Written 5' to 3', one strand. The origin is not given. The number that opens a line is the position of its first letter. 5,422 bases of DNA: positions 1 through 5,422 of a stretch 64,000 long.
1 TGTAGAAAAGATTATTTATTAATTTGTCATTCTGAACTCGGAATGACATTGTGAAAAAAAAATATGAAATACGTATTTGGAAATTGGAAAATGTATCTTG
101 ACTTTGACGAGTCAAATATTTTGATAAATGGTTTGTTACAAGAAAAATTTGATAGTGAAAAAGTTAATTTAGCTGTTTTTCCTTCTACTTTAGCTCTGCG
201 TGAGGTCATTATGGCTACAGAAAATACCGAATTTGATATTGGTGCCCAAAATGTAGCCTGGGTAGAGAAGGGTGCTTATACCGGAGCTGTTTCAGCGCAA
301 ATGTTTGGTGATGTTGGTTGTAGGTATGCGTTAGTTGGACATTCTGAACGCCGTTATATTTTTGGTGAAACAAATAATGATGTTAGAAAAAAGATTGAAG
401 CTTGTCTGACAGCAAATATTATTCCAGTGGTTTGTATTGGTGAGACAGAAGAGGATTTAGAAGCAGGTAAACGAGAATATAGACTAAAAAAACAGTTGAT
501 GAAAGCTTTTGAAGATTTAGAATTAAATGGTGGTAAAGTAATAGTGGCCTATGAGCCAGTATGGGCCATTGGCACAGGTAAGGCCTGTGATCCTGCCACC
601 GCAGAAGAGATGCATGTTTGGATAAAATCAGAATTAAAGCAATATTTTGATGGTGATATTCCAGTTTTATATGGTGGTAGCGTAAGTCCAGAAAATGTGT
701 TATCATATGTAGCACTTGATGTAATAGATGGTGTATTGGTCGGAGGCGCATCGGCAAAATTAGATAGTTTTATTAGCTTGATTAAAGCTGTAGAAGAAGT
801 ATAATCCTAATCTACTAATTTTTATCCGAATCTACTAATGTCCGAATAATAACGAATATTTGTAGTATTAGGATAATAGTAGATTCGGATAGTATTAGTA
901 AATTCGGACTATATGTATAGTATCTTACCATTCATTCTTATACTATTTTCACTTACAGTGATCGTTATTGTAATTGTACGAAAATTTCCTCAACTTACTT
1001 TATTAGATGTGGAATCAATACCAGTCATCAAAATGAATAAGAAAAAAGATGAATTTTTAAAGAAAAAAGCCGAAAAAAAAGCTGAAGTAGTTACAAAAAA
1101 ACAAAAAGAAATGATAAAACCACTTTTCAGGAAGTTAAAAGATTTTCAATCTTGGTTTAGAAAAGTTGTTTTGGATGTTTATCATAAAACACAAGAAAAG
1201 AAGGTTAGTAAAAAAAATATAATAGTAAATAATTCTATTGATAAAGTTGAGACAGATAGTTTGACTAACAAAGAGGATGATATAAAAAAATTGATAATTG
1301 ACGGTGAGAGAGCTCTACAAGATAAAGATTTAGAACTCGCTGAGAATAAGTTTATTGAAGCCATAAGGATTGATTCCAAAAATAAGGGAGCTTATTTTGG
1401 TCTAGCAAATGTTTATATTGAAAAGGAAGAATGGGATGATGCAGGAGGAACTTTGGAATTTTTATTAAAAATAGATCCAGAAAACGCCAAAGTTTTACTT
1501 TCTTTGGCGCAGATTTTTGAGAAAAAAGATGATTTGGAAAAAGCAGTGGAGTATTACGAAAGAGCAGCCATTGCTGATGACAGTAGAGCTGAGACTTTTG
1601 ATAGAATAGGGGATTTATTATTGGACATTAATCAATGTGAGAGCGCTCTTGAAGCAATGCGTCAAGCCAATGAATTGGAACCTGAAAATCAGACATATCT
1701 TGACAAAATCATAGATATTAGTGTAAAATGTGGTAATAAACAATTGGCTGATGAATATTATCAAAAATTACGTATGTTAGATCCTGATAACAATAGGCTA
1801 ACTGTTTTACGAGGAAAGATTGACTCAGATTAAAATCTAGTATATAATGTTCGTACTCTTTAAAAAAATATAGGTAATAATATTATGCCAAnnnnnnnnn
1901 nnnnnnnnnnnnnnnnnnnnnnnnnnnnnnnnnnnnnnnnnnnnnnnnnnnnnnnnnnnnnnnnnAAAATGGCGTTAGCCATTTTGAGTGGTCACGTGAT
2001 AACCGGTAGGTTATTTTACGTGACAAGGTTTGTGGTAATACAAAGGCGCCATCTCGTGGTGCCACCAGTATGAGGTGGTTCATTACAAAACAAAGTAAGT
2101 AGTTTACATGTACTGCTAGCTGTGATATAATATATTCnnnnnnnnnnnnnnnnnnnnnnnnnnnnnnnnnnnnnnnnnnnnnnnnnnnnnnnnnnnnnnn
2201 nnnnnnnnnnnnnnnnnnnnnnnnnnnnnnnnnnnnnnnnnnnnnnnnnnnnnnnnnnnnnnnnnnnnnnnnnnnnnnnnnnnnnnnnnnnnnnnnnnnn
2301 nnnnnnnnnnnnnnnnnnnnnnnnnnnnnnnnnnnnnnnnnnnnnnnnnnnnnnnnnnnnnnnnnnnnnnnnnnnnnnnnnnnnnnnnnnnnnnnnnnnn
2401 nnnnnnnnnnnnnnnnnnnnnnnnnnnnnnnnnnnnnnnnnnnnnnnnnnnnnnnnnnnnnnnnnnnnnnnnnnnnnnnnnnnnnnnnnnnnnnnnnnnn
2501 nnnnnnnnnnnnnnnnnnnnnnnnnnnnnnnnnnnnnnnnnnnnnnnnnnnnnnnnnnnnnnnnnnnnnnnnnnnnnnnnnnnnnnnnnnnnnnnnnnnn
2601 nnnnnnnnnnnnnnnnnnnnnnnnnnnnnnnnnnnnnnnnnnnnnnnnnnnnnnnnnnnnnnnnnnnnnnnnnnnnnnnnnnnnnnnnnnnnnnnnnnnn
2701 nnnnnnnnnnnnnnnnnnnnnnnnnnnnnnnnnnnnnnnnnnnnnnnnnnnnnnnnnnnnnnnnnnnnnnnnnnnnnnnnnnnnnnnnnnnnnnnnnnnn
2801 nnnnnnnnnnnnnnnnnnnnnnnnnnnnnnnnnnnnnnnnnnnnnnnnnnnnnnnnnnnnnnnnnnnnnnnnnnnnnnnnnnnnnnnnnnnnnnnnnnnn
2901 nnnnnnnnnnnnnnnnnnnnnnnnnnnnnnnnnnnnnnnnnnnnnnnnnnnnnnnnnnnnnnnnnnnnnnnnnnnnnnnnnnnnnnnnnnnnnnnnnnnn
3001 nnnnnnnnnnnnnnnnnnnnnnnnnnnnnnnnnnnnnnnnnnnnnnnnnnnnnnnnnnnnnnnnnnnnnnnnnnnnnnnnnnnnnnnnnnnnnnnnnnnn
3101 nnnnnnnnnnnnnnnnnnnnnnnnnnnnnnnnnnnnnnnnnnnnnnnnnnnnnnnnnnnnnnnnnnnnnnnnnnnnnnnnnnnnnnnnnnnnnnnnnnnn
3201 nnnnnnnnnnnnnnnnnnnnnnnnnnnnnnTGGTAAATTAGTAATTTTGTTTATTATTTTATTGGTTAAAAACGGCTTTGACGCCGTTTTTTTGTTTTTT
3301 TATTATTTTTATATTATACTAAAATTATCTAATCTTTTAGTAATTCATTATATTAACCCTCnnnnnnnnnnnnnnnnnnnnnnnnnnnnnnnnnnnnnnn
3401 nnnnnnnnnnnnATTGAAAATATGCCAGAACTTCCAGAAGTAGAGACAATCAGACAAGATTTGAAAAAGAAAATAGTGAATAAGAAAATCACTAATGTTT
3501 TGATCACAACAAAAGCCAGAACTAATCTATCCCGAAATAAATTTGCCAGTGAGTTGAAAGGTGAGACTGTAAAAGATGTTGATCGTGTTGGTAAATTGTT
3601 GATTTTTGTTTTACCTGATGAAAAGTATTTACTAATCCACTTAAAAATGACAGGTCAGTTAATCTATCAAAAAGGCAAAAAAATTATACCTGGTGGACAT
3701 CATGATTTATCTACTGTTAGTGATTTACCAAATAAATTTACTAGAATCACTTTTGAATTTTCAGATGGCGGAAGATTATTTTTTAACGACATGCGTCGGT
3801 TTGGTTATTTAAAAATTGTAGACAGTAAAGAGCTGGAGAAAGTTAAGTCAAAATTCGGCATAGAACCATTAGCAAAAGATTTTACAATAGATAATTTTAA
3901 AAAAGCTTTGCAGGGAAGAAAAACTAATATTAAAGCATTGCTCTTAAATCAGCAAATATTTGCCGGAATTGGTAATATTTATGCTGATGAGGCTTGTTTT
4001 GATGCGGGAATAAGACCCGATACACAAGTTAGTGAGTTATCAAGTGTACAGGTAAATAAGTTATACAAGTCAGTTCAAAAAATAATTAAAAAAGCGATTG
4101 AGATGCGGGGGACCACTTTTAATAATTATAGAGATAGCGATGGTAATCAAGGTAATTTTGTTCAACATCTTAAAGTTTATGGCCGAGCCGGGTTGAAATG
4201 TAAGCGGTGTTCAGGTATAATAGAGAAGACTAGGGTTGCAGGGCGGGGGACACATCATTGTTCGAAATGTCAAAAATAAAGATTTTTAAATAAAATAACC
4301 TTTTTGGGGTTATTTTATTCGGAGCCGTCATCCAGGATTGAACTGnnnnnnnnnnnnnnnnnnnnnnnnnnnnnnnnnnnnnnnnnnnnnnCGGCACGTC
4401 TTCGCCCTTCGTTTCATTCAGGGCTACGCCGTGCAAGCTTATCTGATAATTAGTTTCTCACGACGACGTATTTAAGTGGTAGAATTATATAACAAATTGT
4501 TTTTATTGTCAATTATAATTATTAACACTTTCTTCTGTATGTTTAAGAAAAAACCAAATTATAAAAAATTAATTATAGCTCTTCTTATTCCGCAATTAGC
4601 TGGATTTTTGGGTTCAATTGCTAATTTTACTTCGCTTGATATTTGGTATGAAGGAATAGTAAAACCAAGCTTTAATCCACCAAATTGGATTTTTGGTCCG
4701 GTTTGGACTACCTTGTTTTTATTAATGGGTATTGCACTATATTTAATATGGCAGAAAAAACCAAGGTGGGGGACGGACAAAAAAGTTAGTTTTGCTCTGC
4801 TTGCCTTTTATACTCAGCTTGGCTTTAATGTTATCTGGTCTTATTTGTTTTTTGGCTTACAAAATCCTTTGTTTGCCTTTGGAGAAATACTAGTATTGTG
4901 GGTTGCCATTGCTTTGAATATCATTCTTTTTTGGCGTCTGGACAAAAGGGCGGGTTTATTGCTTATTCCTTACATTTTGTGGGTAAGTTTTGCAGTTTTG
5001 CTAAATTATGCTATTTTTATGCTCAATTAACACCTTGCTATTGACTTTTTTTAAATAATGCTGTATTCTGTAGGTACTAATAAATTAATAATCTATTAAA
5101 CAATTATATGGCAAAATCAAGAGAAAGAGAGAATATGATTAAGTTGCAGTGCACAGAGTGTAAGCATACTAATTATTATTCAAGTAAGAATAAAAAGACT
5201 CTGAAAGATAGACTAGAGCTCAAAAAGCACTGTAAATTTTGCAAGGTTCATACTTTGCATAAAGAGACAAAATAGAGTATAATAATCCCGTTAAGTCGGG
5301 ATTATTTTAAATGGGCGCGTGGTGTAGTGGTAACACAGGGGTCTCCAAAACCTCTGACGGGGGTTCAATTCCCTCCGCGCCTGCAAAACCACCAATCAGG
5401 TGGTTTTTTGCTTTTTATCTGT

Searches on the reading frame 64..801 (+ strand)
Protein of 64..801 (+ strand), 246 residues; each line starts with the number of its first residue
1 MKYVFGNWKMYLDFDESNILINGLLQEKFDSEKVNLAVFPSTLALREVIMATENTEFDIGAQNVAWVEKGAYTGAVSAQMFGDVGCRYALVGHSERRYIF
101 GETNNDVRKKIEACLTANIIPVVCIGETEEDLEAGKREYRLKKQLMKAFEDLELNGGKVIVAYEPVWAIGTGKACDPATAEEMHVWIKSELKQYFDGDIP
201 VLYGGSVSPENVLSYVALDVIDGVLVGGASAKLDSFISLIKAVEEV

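Call 34: search_protein_families(library=pfam, proteins=[window:64-801:+], max_evalue=0.00001)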
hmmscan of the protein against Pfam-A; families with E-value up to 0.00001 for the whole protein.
window:64-801:+ (246 aa): 1 family
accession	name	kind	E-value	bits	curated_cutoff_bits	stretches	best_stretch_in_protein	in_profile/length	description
PF00121.24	TIM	-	6.7e-79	265.3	20.1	1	3-242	2-244/245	Triosephosphate isomerase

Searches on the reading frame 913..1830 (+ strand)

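Call 34: search_protein_families(library=pfam, proteins=[window:913-1830:+], max_evalue=0.00001)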
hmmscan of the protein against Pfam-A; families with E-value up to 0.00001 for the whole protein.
window:913-1830:+ (306 aa): 13 families
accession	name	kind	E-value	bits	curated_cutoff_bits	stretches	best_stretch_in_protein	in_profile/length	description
PF07719.23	TPR_2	-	5e-13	48.5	27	0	192-219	1-28/34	Tetratricopeptide repeat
PF14559.12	TPR_19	-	4.3e-12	46.6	25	0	134-181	1-48/68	Tetratricopeptide repeat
PF23914.1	TPR_CcmH_CycH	-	3.6e-11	43.6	42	0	116-217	42-146/158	Cytochrome c-type biogenesis protein H TPR domain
PF13432.12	TPR_16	-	4.7e-11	43.3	32.7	1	163-224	2-63/65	Tetratricopeptide repeat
PF13181.12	TPR_8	-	1e-10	41.3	25.7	0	192-218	1-27/34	Tetratricopeptide repeat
PF13176.12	TPR_7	-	1.2e-08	34.8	27.9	0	195-222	2-31/36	Tetratricopeptide repeat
PF13431.12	TPR_17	-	2.7e-08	33.9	24.4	0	185-212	6-33/34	Tetratricopeptide repeat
PF13428.12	TPR_14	-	3.5e-08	33.8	23.5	0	160-201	3-44/44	Tetratricopeptide repeat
PF13424.12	TPR_12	-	5.1e-08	33.4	30.1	0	193-252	4-71/77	Tetratricopeptide repeat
PF13414.12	TPR_11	-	3.5e-07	30.3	26.8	0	139-169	9-39/42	TPR repeat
PF13174.12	TPR_6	-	4.5e-07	30.5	26.3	0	194-217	2-25/33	Tetratricopeptide repeat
PF00515.34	TPR_1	-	5.7e-07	29.5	27.8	0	192-218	1-27/34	Tetratricopeptide repeat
PF25064.1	ARM_TT21_5th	-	1.5e-06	28.9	27.8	0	164-220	7-63/117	TT21 fifth ARM repeats domain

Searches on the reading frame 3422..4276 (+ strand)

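Call 25: search_protein_families(library=pfam, proteins=[window:3422-4276:+], max_evalue=0.001)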
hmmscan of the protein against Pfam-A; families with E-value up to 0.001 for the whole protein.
window:3422-4276:+ (285 aa): 5 families
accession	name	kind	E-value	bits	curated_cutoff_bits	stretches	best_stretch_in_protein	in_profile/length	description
PF01149.29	Fapy_DNA_glyco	-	2.3e-32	112.5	25.5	1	1-129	1-116/117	Formamidopyrimidine-DNA glycosylase N-terminal domain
PF06831.19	H2TH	-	4.5e-25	87.9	34.7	1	146-234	2-90/93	Formamidopyrimidine-DNA glycosylase H2TH domain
PF05833.16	NFACT_N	-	6.1e-09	35.6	31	1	148-233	169-251/456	NFACT N-terminal and middle domains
PF06827.20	zf-FPG_IleRS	-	1.6e-07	31.5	21.3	1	257-285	1-29/30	Zinc finger found in FPG and IleRS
PF00416.27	Ribosomal_S13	-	0.00014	22.7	31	1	179-242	19-80/128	Ribosomal protein S13/S18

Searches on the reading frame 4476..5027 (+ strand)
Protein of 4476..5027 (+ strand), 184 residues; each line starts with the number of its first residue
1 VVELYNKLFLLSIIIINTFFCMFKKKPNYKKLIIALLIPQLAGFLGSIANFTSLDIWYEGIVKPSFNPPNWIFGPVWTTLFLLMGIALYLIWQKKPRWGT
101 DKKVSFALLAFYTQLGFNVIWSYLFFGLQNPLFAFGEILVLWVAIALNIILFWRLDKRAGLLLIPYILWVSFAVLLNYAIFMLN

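Call 25: search_protein_families(library=pfam, proteins=[window:4476-5027:+], max_evalue=0.001)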
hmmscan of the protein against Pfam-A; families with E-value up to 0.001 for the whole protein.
window:4476-5027:+ (184 aa): 1 family
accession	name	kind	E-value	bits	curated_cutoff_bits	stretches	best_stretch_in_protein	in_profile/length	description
PF03073.20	TspO_MBR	-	5.4e-47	159.6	24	1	35-181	1-144/145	TspO/MBR family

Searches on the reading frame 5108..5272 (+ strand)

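Call 25: search_protein_families(library=pfam, proteins=[window:5108-5272:+], max_evalue=0.001)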
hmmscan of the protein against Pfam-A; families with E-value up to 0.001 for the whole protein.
window:5108-5272:+ (55 aa): 1 family
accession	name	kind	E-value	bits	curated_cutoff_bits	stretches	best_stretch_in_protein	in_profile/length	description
PF00471.26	Ribosomal_L33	-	1.8e-18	67.1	25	1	10-55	2-47/47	Ribosomal protein L33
